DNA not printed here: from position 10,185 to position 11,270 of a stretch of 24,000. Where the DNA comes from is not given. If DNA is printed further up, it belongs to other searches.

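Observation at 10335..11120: Heliorhodopsin gene: a light-sensing 7TM retinal protein whose cellular function is still unsettled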

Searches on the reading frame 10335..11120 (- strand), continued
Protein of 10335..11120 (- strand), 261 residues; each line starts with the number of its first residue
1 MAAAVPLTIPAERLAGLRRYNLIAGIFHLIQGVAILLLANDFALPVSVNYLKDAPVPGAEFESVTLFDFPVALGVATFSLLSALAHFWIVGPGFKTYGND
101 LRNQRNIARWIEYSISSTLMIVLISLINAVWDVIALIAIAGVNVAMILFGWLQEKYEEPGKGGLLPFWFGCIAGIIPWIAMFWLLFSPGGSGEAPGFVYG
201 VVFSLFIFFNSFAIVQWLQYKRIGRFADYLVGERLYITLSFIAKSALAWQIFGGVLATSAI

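Call 14: find_related_loci(query=window:10338-11120:-, collection=genome_contigs, flank=6000)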
Query window:10338-11120:- (261 aa) in genome_contigs; peptide patterns used: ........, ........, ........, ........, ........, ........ (x = any residue, [..] = any of these).
302 stretches matched a pattern; 189 encode a relative of the query (tblastn E <= 1e-3); the best 80 are kept; 80 distinct loci.
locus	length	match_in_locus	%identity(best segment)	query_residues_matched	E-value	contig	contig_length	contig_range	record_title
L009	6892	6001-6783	87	1-261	4e-155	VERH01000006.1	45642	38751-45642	MAG: Candidatus Nanopelagicaceae bacterium isolate ZLKRG35 NODE_519_length_45642_cov_4.511150, whole genome shotgun sequ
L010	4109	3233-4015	87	1-261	1e-158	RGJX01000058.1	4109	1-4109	MAG: Actinomycetota bacterium isolate WB7_2xB_016 contig_100_57, whole genome shotgun sequence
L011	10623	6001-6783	87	1-261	5e-154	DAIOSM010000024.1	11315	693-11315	MAG TPA_asm: Candidatus Nanopelagicaceae bacterium isolate CTOTU1212 NODE_4332_length_11315_cov_25.583570, whole genome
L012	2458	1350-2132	86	1-261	3e-163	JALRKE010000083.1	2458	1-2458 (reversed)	MAG: Candidatus Nanopelagicaceae bacterium isolate WKH.34 NODE_83_length_2458_cov_2.084418, whole genome shotgun sequenc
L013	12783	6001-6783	87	1-261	2e-153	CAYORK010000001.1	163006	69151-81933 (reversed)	MAG TPA_asm: uncultured Actinomycetes bacterium isolate SRP318679_co1_238 genome assembly, contig: NODE_71_length_163006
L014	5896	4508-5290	86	1-261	2e-154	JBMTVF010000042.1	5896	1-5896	MAG: Candidatus Nanopelagicaceae bacterium isolate LKB_V8_S20_100percent_par_LKB_V8_S20_metabat.71 NODE_12033_length_589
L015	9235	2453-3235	86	1-261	1e-151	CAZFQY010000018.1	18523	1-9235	MAG TPA_asm: uncultured Clavibacter sp. isolate SRP278252_co3_283 genome assembly, contig: NODE_5307_length_18523_cov_33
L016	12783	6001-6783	83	1-261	2e-148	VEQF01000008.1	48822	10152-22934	MAG: Candidatus Nanopelagicaceae bacterium isolate ZLKRG07 NODE_464_length_48822_cov_6.765623, whole genome shotgun sequ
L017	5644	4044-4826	89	1-261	4e-149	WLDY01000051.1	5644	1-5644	MAG: Actinomycetota bacterium isolate UFOp-RE-18aug17-1 RE-18aug17-1-c51, whole genome shotgun sequence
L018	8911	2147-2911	86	1-255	2e-147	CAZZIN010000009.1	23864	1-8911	MAG TPA_asm: uncultured Clavibacter sp. isolate SRP124364_co1_358 genome assembly, contig: NODE_1886_length_23864_cov_28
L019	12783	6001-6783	82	1-261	2e-147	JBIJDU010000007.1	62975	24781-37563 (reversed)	MAG: Candidatus Nanopelagicales bacterium isolate ME2006-08-30D12_3300044970_group2_bin139 Rohwer_bin218_scaffold_55_c1,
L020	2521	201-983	82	1-261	1e-155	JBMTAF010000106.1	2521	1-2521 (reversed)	MAG: Candidatus Nanopelagicales bacterium isolate LKB_V5_S17_100percent_par_LKB_V5_S17_metabat.91 NODE_48587_length_2521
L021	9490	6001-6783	83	1-261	3e-146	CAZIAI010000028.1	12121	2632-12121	MAG TPA_asm: uncultured Clavibacter sp. isolate SRP318679_co1_237 genome assembly, contig: NODE_8236_length_12121_cov_66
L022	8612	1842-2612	82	1-257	8e-145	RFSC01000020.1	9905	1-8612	MAG: Actinomycetota bacterium isolate WB4_1_0909 contig_100_19, whole genome shotgun sequence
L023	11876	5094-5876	81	1-261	8e-145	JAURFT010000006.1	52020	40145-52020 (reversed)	MAG: Candidatus Nanopelagicales bacterium isolate SFB_3D_50_1 NODE_6_length_52020_cov_3.722927, whole genome shotgun seq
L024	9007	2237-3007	81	1-257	6e-144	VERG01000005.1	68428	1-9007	MAG: Candidatus Nanopelagicaceae bacterium isolate ZLKRG34 NODE_224_length_68428_cov_5.898698, whole genome shotgun sequ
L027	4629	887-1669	79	1-261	3e-145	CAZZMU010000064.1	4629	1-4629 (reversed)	MAG TPA_asm: uncultured Clavibacter sp. isolate SRP124364_co1_74 genome assembly, contig: NODE_24078_length_4629_cov_25.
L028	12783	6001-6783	85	1-261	2e-141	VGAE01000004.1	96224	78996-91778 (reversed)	MAG: Actinomycetota bacterium isolate M_surface_9_m1_009 M_surface_9_m1_009_Ga0194116_10000297, whole genome shotgun seq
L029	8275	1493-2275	79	1-261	9e-142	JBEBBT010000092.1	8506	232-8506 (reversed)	MAG: Actinomycetota bacterium isolate blackearthcreek_2019_sw_WHONDRS-S19S_0061_B_bin.40 scaffold_1291784, whole genome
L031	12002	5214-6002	79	1-261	2e-140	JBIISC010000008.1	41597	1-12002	MAG: Candidatus Nanopelagicales bacterium isolate ME2003-11-11_3300044715_group2_bin195 Rohwer_bin369_scaffold_380_c1, w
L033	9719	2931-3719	79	1-261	5e-140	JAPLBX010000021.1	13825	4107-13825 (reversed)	MAG: Actinomycetota bacterium isolate LacPavin_0818_WC50_MAG_46_7 LacPavin_0818_WC50_scaffold_177455, whole genome shotg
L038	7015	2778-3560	73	1-261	9e-131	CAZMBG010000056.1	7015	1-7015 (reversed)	MAG TPA_asm: uncultured Candidatus Planktophila sp. isolate SRP220891_co5_196 genome assembly, contig: NODE_9368_length_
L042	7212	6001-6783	73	1-261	1e-128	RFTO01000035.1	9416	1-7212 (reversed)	MAG: Actinomycetota bacterium isolate WB4_2_0078 contig_100_34, whole genome shotgun sequence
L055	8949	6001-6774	70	1-258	4e-123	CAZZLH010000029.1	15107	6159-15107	MAG TPA_asm: uncultured Actinomycetes bacterium isolate SRP124364_co1_6 genome assembly, contig: NODE_4128_length_15107_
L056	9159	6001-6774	69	1-258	3e-123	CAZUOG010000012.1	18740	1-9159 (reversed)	MAG TPA_asm: uncultured Actinomycetes bacterium isolate binchicken_co298_350 genome assembly, contig: NODE_5437_length_1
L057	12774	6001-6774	71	1-256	5e-122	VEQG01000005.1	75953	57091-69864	MAG: Candidatus Nanopelagicaceae bacterium isolate ZLKRG08 NODE_186_length_75953_cov_6.020982, whole genome shotgun sequ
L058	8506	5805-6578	71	1-256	7e-122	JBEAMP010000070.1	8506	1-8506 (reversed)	MAG: Actinomycetota bacterium isolate lowercolorado_2019_sw_WHONDRS-S19S_0063_B_bin.22 scaffold_346421, whole genome sho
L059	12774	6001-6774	69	1-258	7e-122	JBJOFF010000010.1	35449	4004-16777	MAG: Actinomycetota bacterium isolate sangamon_2019_sw_WHONDRS-S19S_0083_A_bin.58 scaffold_000242, whole genome shotgun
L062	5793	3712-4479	70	1-256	3e-121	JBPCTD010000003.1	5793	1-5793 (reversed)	MAG: Candidatus Nanopelagicaceae bacterium S1Ck117_39828_flag_0_multi_7.9457_len_5793, whole genome shotgun sequence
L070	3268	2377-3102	59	17-256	7e-89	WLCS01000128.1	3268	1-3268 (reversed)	MAG: Actinomycetota bacterium isolate UFOp-RE-14apr17-291 RE-14apr17-291-c128, whole genome shotgun sequence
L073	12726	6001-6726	60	17-256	2e-87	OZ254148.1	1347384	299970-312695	Candidatus Nanopelagicaceae bacterium isolate TarE-7 genome assembly, chromosome: TarE-7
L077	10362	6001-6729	58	17-256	8e-87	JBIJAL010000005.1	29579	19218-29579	MAG: Candidatus Planktophila sp. isolate ME2006-07-12D11_3300042448_group2_bin57 Rohwer_bin277_scaffold_485_c1, whole ge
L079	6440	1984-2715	58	15-256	1e-86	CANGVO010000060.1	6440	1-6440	MAG: Actinobacteria bacterium isolate RE-14apr17-295 genome assembly, contig: RE-14apr17-C26042, whole genome shotgun se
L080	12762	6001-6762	58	6-256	1e-86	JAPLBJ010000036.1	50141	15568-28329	MAG: Actinomycetota bacterium isolate LacPavin_0920_WC12_MAG_45_10 LacPavin_0920_WC12_scaffold_1050912, whole genome sho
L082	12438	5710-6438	59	16-256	4e-86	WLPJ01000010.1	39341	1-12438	MAG: Actinomycetota bacterium isolate UFOp-RH-23may17-926 RH-23may17-926-c10, whole genome shotgun sequence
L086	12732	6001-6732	58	15-256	3e-86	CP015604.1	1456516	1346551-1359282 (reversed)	Actinobacteria bacterium IMCC26103 chromosome, complete genome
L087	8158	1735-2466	57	15-256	7e-86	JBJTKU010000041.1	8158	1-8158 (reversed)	MAG: Candidatus Planktophila sp. isolate samp_4308_semibin_103 samp_4308_408490, whole genome shotgun sequence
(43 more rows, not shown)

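Call 18: search_protein_families(library=pfam, proteins=[L070:978-2312:+, L077:2892-4595:+, L079:3874-5601:+, L087:4358-5110:+, L082:392-1747:-, L073:1994-2935:-, L080:9341-10087:+, L033:1-1020:+, L057:2612-4015:-, L056:4504-4878:+], max_evalue=0.0001)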
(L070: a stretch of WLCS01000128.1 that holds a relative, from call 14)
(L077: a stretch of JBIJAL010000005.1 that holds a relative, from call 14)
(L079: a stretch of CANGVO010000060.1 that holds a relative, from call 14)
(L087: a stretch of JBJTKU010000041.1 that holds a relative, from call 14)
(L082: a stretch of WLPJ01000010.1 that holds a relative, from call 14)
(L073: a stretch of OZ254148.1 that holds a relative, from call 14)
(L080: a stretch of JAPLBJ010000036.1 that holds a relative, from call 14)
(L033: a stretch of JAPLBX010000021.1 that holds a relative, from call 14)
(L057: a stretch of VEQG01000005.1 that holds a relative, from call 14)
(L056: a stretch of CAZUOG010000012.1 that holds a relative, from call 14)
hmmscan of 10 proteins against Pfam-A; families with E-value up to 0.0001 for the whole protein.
L070:978-2312:+ (444 aa): 2 families
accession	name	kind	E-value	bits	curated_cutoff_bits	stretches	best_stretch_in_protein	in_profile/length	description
PF00120.29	Gln-synt_C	-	1.3e-118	396.5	24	1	119-440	2-344/344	Glutamine synthetase, catalytic domain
PF03951.24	Gln-synt_N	-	2.4e-29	101.2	33.4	1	30-111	1-81/82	Glutamine synthetase, beta-Grasp domain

L077:2892-4595:+ (567 aa): 2 families
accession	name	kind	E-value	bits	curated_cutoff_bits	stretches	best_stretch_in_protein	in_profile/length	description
PF02540.23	NAD_synthase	-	7.1e-70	235.3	21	1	292-539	2-241/242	NAD synthase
PF00795.27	CN_hydrolase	-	5.6e-28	98.4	23.2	1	10-261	1-254/256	Carbon-nitrogen hydrolase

L079:3874-5601:+ (575 aa): 3 families
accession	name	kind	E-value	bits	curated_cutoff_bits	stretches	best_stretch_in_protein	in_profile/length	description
PF00682.25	HMGL-like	-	1.5e-73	247.9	29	1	42-322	2-260/260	HMGL-like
PF22615.1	IPMS_D2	-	2.5e-35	121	27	1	339-412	1-66/66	Alpha-isopropylmalate synthase, post-catalytic domain-like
PF08502.15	LeuA_dimer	-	7.9e-28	97.4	24.9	1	441-573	1-130/131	LeuA allosteric (dimerisation) domain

L087:4358-5110:+ (250 aa): 2 families
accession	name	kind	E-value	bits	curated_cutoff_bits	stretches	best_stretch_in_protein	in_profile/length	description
PF02565.21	RecO_C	-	1.7e-30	106.3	22.1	1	92-244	2-156/157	Recombination protein O C terminal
PF11967.14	RecO_N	-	2.7e-27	95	27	1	10-85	3-79/80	Recombination protein O N terminal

L082:392-1747:- (451 aa): 2 families
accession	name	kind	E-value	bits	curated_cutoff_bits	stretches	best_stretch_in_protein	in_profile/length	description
PF05977.19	MFS_3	-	1.3e-32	113.4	27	1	33-431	4-403/524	Transmembrane secretion effector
PF07690.21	MFS_1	-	2.6e-26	92.8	33.4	2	45-302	1-260/347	Major Facilitator Superfamily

L073:1994-2935:- (313 aa): 1 family
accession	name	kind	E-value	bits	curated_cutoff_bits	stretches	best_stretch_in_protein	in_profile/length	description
PF02548.21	Pantoate_transf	-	3.2e-100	335.3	28.7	1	55-307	1-258/259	Ketopantoate hydroxymethyltransferase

L080:9341-10087:+ (248 aa): 1 family
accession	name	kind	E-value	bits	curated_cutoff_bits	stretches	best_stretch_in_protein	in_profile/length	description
PF01255.24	Prenyltransf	-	1.8e-80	270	27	1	26-246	1-219/219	Putative undecaprenyl diphosphate synthase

L033:1-1020:+ (339 aa): 2 families
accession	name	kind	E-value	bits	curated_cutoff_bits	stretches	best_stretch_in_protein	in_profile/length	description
PF01408.29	GFO_IDH_MocA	-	2.6e-19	70.5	24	1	16-133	1-115/120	Oxidoreductase family, NAD-binding Rossmann fold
PF22725.1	GFO_IDH_MocA_C3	-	3.4e-19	69.5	27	1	149-261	4-124/124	GFO/IDH/MocA C-terminal domain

L057:2612-4015:- (467 aa): 3 families
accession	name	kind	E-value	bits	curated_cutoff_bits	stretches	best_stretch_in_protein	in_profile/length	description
PF01593.30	Amino_oxidase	-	1.6e-18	67.6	19.8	1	73-319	1-260/443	Flavin containing amine oxidoreductase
PF13450.12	NAD_binding_8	-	1e-15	58.2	21.9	1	68-133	1-68/68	NAD(P)-binding Rossmann-like domain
PF01266.30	DAO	-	2.2e-07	31.2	27.9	1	66-105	2-42/353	FAD dependent oxidoreductase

L056:4504-4878:+ (124 aa): 0 families

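Call 19: search_protein_families(library=pfam, proteins=[L055:3673-4227:+, L058:4617-5615:-, L038:1730-2359:-, L033:7597-9135:+, L059:8825-9568:+, L062:4492-5478:-, L028:8074-8652:+, L011:4406-5791:+, L015:3834-4952:-, L009:5188-5973:+], max_evalue=0.0001)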
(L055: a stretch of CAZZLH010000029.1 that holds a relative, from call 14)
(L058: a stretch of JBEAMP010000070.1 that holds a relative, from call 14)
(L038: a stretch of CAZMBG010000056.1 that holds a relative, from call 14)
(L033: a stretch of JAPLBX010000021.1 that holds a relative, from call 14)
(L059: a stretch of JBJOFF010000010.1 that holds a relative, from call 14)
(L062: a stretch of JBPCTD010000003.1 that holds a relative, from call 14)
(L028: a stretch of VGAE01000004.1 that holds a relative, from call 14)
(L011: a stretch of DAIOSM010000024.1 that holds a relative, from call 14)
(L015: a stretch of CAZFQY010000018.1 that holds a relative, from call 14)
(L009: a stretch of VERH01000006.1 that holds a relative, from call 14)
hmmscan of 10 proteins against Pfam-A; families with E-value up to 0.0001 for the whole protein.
L055:3673-4227:+ (184 aa): 1 family
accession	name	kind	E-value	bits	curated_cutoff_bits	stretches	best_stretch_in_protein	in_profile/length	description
PF10604.15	Polyketide_cyc2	-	9.2e-14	52.4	27.4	1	49-172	5-137/142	Polyketide cyclase / dehydrase and lipid transport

L058:4617-5615:- (332 aa): 1 family
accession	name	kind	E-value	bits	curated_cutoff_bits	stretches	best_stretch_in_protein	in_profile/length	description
PF03741.22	TerC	-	4.7e-55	186.5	27.8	1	95-297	2-177/178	Integral membrane protein TerC family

L038:1730-2359:- (209 aa): 2 families
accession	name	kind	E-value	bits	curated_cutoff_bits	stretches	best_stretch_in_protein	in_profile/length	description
PF08818.16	DUF1801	-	4.5e-09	37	27.2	1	41-130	5-84/85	Domain of unknown function (DU1801)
PF07661.19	MORN_2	-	9e-07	28.9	29.6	0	143-161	3-21/22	MORN repeat variant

L033:7597-9135:+ (512 aa): 6 families
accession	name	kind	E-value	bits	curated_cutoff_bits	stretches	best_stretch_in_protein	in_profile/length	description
PF11066.14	DUF2867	-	1.9e-38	132.4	27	1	356-501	1-142/142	Protein of unknown function (DUF2867)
PF13460.12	NAD_binding_10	-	1e-19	71.6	27.2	1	33-170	1-143/184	NAD(P)H-binding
PF05368.20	NmrA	-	1.6e-15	57.9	27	1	27-136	3-107/298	NmrA-like family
PF01370.27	Epimerase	-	2.4e-09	37.4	20.9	1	29-136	1-115/240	NAD dependent epimerase/dehydratase family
PF01073.25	3Beta_HSD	-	4.4e-08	32.9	22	1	30-138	1-118/280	3-beta hydroxysteroid dehydrogenase/isomerase family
PF16363.11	GDP_Man_Dehyd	-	9.8e-06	25.7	27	1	30-94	1-76/332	GDP-mannose 4,6 dehydratase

L059:8825-9568:+ (247 aa): 0 families

L062:4492-5478:- (328 aa): 1 family
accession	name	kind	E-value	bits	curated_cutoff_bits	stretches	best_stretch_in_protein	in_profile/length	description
PF05982.17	Sbt_1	-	1.9e-99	333.3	27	1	24-324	3-307/308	Na+-dependent bicarbonate transporter superfamily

L028:8074-8652:+ (192 aa): 1 family
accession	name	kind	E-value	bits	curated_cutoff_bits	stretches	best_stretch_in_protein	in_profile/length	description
PF07884.19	VKOR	-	6.7e-39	133.5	27.5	1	13-142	2-131/134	Vitamin K epoxide reductase family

L011:4406-5791:+ (461 aa): 2 families
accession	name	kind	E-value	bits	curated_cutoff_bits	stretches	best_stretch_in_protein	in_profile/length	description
PF07992.20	Pyr_redox_2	-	8.1e-18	65.3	26.1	1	29-190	1-162/291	Pyridine nucleotide-disulphide oxidoreductase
PF13738.12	Pyr_redox_3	-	4.2e-06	26.7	30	0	121-191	126-185/305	Pyridine nucleotide-disulphide oxidoreductase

L015:3834-4952:- (372 aa): 1 family
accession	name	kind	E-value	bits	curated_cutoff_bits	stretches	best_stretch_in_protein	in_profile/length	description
PF07995.17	GSDH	-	2.4e-45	155.7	25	1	51-365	6-331/332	Glucose / Sorbosone dehydrogenase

L009:5188-5973:+ (261 aa): 1 family
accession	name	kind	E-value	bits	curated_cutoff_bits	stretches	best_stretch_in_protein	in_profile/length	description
PF00196.25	GerE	-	8.6e-08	32.1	23.5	1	199-250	2-53/57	Bacterial regulatory proteins, luxR family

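Call 20: search_protein_families(library=pfam, proteins=[L024:3014-3364:-, L024:607-1575:-, L033:3856-5349:+, L031:9032-10252:+, L019:6894-8261:+, L023:5919-6479:+, L021:7100-8356:-, L014:2151-4433:+, L021:8644-9306:-, L027:2478-3140:+], max_evalue=0.0001)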
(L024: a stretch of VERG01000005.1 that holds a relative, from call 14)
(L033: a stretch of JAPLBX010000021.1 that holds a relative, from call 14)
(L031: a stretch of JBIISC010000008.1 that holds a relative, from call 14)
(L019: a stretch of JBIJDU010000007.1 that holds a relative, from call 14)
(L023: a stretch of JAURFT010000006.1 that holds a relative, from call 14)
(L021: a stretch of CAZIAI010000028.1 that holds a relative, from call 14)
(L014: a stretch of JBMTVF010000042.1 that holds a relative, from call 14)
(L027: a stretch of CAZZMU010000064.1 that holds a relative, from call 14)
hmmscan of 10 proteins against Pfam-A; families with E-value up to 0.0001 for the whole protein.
L024:3014-3364:- (116 aa): 1 family
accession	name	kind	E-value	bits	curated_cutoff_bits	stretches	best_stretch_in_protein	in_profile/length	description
PF03795.20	YCII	-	2.9e-05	24.9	24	1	8-102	1-79/95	YCII-related domain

L024:607-1575:- (322 aa): 1 family
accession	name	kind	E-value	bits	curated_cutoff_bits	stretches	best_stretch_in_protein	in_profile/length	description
PF16154.11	DUF4862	-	3.7e-93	312.6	25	1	14-308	1-290/291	Domain of unknown function (DUF4862)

L033:3856-5349:+ (497 aa): 1 family
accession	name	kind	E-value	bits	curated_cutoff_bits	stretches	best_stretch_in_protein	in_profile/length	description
PF04244.19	DPRP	-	3.9e-46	158.1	22.1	1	15-206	4-208/224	Deoxyribodipyrimidine photo-lyase-related protein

L031:9032-10252:+ (406 aa): 2 families
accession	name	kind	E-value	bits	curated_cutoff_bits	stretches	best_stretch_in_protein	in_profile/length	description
PF00353.25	HemolysinCabind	-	1.8e-12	47.4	23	1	89-123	2-36/36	RTX calcium-binding nonapeptide repeat (4 copies)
PF24893.1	DUF7743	-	5.3e-05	23.3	27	0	173-262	2-79/120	Domain of unknown function (DUF7743)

L019:6894-8261:+ (455 aa): 1 family
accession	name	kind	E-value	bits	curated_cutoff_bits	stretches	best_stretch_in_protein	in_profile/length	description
PF02386.22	TrkH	-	9.5e-65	219.4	27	1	9-429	31-483/502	Cation transport protein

L023:5919-6479:+ (186 aa): 2 families
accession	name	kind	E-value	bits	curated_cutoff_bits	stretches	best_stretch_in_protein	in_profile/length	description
PF14117.11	DUF4287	-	1.3e-11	44.8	27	1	10-64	4-59/60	Domain of unknown function (DUF4287)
PF08818.16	DUF1801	-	1e-06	29.5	27.2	1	89-177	4-82/85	Domain of unknown function (DU1801)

L021:7100-8356:- (418 aa): 1 family
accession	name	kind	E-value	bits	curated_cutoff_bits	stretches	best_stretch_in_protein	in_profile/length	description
PF02133.21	Transp_cyt_pur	-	2.9e-43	148.8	23.5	1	21-370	1-358/440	Permease for cytosine/purines, uracil, thiamine, allantoin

L014:2151-4433:+ (760 aa): 3 families
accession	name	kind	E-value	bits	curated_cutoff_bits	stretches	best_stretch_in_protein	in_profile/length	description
PF02368.24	Big_2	-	7.4e-10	39.1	22.8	0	297-349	14-68/79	Bacterial Ig-like domain (group 2)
PF21461.3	HL_N-beta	-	2.2e-07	31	27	0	149-178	15-44/57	Hyaluronate lyase, N-terminal beta-sheet domain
PF18113.7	Rbx_binding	-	1.2e-06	28.7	22.1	0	131-153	14-36/71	Rubredoxin binding C-terminal domain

L021:8644-9306:- (220 aa): 1 family
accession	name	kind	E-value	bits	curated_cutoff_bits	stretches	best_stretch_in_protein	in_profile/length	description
PF02469.27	Fasciclin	-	2e-12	47.8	22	1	86-217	17-123/123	Fasciclin domain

L027:2478-3140:+ (220 aa): 1 family
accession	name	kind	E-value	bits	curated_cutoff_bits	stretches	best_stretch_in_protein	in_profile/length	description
PF01470.22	Peptidase_C15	-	9.4e-57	192.8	22.7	1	18-215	2-203/204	Pyroglutamyl peptidase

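Call 45: list_cluster_members(proteins=[window:10338-11120:-])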
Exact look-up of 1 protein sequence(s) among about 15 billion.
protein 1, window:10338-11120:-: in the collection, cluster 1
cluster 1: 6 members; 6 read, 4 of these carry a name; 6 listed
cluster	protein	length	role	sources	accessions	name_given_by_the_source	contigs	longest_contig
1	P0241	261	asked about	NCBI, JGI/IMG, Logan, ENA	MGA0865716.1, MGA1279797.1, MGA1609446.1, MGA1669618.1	MAG: heliorhodopsin HeR [Candidatus Nanopelagicaceae bacterium] | hypothetical protein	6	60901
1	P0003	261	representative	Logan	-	-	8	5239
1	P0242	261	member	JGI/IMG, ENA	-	Heliorhodopsin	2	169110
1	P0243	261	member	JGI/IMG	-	hypothetical protein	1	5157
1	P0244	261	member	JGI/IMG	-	hypothetical protein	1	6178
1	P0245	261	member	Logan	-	-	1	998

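Call 56: predict_structure(alignment_id=A1)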
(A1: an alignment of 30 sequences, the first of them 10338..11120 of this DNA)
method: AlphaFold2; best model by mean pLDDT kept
length: 261 residues; sequences in the alignment: 30
mean_pLDDT: 50.4   pTM: 0.39
mean pLDDT of the five models: 50.4, 48.9, 45.3, 45.3, 45.2
residues with pLDDT >= 90: 0; 70-90: 15; 50-70: 77; < 50: 169
segments of 3 or more residues with pLDDT < 50: 1-6, 42-67, 101-112, 114-138, 140-145, 147-165, 182-185, 196-204, 206-208, 210-242, 245-261
pLDDT, mean of each block of 10 residues (from residue 1): 46 64 69 65 41 43 49 62 72 62 46 47 43 47 49 44 49 51 49 48 48 45 41 45 48 40 31
secondary structure, 60 per line:
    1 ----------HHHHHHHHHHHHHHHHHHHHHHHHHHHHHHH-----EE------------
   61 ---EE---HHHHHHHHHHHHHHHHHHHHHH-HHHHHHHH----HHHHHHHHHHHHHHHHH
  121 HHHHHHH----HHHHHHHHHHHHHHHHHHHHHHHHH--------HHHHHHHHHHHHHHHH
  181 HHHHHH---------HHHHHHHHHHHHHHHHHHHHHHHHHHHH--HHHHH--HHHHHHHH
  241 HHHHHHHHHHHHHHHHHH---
elements in order: H11-41 H69-90 H92-99 H104-127 H132-156 H165-186 H196-223 H226-230 H233-258
